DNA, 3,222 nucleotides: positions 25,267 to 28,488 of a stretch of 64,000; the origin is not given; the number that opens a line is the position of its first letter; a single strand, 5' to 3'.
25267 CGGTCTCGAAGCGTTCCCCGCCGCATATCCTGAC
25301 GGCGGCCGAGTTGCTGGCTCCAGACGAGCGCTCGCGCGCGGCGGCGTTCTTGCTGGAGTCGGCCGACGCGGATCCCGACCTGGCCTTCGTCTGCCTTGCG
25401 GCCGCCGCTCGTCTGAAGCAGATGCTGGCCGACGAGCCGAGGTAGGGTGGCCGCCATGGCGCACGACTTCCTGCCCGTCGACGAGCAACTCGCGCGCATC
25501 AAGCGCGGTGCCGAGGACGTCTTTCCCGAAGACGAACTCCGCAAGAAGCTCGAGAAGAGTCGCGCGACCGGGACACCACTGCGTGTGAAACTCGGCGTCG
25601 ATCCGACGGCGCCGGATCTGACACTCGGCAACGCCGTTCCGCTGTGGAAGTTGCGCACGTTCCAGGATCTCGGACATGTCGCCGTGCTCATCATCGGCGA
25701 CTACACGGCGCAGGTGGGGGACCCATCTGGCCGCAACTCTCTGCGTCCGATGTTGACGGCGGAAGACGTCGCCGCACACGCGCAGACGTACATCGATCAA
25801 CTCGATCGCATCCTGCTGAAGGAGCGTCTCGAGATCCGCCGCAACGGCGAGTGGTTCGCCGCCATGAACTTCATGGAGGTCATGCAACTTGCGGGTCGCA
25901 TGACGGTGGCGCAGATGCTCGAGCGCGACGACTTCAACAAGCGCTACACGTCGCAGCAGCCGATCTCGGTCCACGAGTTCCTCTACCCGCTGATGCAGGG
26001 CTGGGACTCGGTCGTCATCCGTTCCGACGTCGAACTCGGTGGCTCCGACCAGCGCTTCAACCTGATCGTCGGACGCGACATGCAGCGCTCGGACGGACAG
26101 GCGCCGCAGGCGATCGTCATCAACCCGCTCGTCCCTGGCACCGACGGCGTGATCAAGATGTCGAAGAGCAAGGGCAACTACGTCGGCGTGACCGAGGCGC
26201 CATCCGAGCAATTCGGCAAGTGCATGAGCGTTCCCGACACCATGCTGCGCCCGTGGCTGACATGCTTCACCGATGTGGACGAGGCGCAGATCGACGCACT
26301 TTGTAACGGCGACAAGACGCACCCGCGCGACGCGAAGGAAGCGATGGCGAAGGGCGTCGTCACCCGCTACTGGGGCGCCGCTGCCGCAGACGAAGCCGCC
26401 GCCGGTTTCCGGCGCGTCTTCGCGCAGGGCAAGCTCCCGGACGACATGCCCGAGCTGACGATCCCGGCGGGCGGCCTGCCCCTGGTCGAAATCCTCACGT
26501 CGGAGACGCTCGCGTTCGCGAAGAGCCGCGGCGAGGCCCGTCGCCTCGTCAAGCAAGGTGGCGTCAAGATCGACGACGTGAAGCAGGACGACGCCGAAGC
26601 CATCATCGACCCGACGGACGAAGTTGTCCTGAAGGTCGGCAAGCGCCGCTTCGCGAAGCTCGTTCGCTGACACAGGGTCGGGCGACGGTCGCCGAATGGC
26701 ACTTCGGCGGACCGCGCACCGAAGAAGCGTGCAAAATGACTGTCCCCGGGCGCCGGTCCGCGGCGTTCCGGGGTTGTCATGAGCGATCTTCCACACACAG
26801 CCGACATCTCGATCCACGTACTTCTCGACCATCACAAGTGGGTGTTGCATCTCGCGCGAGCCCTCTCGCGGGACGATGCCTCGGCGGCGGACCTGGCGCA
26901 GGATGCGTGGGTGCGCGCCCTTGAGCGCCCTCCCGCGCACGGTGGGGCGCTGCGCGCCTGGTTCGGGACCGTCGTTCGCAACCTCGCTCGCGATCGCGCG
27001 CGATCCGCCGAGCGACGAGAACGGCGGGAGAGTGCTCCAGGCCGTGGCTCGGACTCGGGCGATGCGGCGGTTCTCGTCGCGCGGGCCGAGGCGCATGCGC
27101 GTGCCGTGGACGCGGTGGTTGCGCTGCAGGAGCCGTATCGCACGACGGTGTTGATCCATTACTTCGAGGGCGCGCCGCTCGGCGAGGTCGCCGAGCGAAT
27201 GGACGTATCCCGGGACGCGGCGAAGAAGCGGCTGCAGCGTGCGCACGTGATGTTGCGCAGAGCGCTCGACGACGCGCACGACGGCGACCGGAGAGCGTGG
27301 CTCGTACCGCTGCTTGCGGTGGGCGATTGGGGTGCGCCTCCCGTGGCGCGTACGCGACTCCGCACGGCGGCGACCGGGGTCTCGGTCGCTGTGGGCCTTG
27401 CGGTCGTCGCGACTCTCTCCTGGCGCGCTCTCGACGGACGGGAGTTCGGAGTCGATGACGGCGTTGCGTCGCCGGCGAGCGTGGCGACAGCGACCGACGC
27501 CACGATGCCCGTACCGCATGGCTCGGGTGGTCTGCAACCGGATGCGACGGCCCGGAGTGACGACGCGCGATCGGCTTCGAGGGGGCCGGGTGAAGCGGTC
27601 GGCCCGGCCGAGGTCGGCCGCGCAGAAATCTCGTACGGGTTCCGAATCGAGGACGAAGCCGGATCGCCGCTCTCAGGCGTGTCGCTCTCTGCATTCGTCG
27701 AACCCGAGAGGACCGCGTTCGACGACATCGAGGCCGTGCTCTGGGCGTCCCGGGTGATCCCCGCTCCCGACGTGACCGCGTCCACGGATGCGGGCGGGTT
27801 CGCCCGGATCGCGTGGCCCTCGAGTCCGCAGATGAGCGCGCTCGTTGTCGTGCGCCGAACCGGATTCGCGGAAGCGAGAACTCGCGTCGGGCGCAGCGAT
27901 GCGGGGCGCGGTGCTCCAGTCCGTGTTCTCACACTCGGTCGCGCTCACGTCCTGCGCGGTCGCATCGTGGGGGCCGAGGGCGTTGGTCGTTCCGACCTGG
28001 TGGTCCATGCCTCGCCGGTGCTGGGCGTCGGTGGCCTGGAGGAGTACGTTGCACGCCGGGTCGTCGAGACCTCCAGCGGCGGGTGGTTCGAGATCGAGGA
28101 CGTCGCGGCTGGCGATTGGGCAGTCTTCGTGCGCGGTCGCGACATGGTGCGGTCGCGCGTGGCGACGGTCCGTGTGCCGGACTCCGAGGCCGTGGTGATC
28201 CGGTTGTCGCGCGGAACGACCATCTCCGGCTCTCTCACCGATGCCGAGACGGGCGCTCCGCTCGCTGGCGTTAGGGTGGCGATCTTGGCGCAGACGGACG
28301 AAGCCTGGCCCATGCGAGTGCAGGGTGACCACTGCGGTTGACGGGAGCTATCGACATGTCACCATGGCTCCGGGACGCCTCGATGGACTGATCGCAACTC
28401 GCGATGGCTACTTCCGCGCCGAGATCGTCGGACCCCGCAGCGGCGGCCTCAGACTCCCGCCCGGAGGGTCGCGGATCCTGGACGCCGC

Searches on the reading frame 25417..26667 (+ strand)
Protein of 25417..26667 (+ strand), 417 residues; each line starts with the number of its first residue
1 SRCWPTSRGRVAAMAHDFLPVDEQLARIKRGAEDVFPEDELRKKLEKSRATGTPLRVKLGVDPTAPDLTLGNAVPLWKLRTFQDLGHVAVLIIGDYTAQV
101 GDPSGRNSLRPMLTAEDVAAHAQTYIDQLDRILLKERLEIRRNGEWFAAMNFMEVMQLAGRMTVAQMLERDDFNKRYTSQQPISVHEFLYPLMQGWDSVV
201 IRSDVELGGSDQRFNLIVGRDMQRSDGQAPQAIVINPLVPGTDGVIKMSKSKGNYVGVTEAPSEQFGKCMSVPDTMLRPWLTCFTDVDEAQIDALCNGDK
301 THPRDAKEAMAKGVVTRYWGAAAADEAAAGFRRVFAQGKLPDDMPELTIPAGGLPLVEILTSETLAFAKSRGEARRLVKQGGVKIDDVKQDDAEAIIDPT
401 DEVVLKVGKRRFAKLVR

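Call 9: search_protein_families(library=pfam, max_evalue=0.0001, proteins=[window:25417-26667:+])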
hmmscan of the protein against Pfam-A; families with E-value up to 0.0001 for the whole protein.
seq(417 aa): 3 families
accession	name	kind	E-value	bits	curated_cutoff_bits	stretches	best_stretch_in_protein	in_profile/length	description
PF00579.31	tRNA-synt_1b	-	4.4e-69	233.5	21.1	1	53-335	4-291/292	tRNA synthetases class I (W and Y)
PF22421.1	SYY_C-terminal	-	6e-09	36.1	27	1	342-412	7-80/83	Tyrosine--tRNA ligase SYY-like C-terminal domain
PF01479.30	S4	-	3.1e-07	30.5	22.8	1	367-403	12-48/48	S4 domain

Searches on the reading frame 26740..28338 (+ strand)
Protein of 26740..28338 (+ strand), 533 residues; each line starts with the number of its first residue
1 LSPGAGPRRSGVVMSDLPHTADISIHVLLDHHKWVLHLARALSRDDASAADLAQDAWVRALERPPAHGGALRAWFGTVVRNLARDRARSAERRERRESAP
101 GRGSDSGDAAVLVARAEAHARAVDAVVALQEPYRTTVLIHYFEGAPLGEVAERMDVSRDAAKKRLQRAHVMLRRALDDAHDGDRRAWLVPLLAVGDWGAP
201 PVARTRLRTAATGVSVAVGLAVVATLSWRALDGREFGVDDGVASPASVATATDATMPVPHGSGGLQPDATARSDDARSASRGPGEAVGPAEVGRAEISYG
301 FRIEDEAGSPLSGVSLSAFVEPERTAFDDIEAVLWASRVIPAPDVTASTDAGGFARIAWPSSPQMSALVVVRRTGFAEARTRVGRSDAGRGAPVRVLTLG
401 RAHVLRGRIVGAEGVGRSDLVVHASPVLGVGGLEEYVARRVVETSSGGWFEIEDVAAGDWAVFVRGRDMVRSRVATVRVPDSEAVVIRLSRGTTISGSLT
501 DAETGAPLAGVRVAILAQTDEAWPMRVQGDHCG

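Call 9: search_protein_families(library=pfam, max_evalue=0.0001, proteins=[window:26740-28338:+])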
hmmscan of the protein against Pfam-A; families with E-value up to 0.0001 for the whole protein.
seq(533 aa): 3 families
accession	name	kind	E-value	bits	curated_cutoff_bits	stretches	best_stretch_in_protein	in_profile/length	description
PF04542.20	Sigma70_r2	-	7.7e-12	45.3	24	1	30-92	4-70/71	Sigma-70 region 2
PF13620.12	CarboxypepD_reg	-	3.3e-09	37.4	32.3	0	494-519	1-25/82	Carboxypeptidase regulatory-like domain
PF08281.18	Sigma70_r4_2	-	9.6e-07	28.8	25.7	1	124-168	6-50/54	Sigma-70, region 4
